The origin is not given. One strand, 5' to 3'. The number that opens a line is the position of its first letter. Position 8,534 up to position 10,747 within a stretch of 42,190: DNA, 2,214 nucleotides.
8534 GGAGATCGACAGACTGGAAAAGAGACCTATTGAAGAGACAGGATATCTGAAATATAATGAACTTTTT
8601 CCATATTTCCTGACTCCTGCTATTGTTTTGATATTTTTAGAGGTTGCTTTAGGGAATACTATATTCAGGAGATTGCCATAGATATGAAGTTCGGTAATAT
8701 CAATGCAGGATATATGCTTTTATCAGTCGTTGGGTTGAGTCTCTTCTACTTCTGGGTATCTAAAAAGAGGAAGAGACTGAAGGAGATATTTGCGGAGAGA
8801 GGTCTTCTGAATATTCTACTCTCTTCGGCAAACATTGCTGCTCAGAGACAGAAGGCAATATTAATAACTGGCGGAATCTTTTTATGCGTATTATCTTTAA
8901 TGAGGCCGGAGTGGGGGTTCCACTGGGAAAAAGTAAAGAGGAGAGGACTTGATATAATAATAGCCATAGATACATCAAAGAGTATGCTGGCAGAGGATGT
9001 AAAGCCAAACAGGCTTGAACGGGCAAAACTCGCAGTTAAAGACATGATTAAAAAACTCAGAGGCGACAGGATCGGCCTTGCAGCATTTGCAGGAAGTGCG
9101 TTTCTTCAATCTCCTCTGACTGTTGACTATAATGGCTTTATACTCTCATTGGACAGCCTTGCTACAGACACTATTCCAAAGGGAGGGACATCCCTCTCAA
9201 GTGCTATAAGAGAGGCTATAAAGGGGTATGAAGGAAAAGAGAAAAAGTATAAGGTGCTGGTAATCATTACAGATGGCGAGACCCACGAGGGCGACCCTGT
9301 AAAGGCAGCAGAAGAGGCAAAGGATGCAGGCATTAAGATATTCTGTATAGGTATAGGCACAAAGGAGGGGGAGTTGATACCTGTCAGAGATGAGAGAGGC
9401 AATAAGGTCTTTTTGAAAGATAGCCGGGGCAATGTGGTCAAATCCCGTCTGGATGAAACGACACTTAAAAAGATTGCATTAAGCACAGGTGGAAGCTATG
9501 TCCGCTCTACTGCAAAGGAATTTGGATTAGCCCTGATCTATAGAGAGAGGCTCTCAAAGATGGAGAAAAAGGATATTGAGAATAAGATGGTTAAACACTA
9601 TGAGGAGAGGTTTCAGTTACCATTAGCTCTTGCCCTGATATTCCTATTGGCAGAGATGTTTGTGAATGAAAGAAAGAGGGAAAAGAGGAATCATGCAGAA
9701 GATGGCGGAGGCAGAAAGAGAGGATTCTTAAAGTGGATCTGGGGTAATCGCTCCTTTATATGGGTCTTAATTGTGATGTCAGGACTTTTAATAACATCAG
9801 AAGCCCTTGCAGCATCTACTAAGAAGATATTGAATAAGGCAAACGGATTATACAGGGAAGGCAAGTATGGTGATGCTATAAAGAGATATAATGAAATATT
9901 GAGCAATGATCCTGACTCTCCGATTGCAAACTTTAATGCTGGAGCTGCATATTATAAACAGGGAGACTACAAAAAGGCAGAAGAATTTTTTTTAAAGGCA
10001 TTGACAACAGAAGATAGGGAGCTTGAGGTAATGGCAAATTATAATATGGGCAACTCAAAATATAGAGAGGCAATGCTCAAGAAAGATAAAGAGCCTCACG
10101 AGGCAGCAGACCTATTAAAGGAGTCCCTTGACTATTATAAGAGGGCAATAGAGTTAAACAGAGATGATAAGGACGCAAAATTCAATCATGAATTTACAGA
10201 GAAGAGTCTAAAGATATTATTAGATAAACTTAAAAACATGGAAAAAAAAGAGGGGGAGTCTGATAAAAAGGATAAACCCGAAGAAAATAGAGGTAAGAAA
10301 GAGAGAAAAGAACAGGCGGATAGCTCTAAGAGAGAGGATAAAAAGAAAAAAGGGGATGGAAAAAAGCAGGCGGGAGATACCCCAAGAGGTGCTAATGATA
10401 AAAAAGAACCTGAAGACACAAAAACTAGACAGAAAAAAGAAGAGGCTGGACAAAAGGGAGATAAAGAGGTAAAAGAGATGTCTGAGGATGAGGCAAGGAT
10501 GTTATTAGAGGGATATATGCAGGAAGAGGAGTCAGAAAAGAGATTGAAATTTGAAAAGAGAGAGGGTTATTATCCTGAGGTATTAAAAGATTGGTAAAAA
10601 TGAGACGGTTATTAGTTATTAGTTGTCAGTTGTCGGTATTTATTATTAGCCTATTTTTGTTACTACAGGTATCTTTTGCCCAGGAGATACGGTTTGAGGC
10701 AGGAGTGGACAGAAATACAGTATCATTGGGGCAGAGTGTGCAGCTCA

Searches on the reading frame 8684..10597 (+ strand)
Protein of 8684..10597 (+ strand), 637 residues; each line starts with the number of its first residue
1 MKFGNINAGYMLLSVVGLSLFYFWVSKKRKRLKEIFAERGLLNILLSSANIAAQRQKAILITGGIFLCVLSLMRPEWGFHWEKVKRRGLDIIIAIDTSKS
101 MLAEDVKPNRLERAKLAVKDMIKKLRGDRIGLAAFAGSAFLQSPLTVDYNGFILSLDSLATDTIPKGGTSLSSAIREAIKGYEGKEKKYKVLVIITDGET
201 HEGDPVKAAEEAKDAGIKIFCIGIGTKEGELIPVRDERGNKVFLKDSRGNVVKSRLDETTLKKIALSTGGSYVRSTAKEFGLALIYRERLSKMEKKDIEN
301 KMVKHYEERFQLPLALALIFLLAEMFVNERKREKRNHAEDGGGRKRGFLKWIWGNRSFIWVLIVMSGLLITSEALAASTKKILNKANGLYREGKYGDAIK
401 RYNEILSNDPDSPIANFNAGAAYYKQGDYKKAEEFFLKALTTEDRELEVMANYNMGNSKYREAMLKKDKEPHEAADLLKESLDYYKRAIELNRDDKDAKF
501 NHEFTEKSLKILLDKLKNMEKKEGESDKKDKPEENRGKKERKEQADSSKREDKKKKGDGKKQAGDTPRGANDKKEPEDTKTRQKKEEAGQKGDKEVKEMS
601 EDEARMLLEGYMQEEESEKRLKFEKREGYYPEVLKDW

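Call 14: search_protein_families(library=ncbifam, proteins=[window:8684-10597:+], max_evalue=0.00001)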
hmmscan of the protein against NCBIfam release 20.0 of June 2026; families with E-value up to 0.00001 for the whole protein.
window:8684-10597:+ (637 aa): 9 families
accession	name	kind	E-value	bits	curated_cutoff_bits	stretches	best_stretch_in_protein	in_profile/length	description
NF047506.1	VWA_BatB_Lepto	exception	2.6e-36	125.4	350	1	42-324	39-324/324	VWA domain-containing protein BatB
NF047508.1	VWA_BatA_Lepto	exception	8.6e-33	113.7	380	1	11-229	7-233/315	VWA domain-containing protein BatA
NF010238.0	PRK13685.1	subfamily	8.5e-22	77.7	432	1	11-279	22-286/335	hypothetical protein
NF047507.1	TPR_BatC_Lepto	exception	1.4e-09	37.8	175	1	383-552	28-186/214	TPR repeat-containing protein BatC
NF053607.1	CHU_0125_OmpA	equivalog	3.1e-08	32.6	620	1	368-463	8-101/639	CHU_0125 family OmpA-like outer membrane integrity protein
NF033920.0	C39_PA2778_fam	equivalog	1.3e-07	31.3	150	1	356-458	136-235/255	PA2778 family cysteine peptidase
TIGR02917.1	PEP_TPR_lipo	equivalog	2.2e-06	25.8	312.2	1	367-442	6-85/899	XrtA/PEP-CTERM system TPR-repeat protein PrsT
TIGR02442.1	Cob-chelat-sub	hypoth_equivalog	2.8e-06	26.1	779.45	1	84-211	468-598/641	putative cobaltochelatase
TIGR02795.1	tol_pal_ybgF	equivalog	2.9e-06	27.9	90.1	1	380-444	3-70/119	tol-pal system protein YbgF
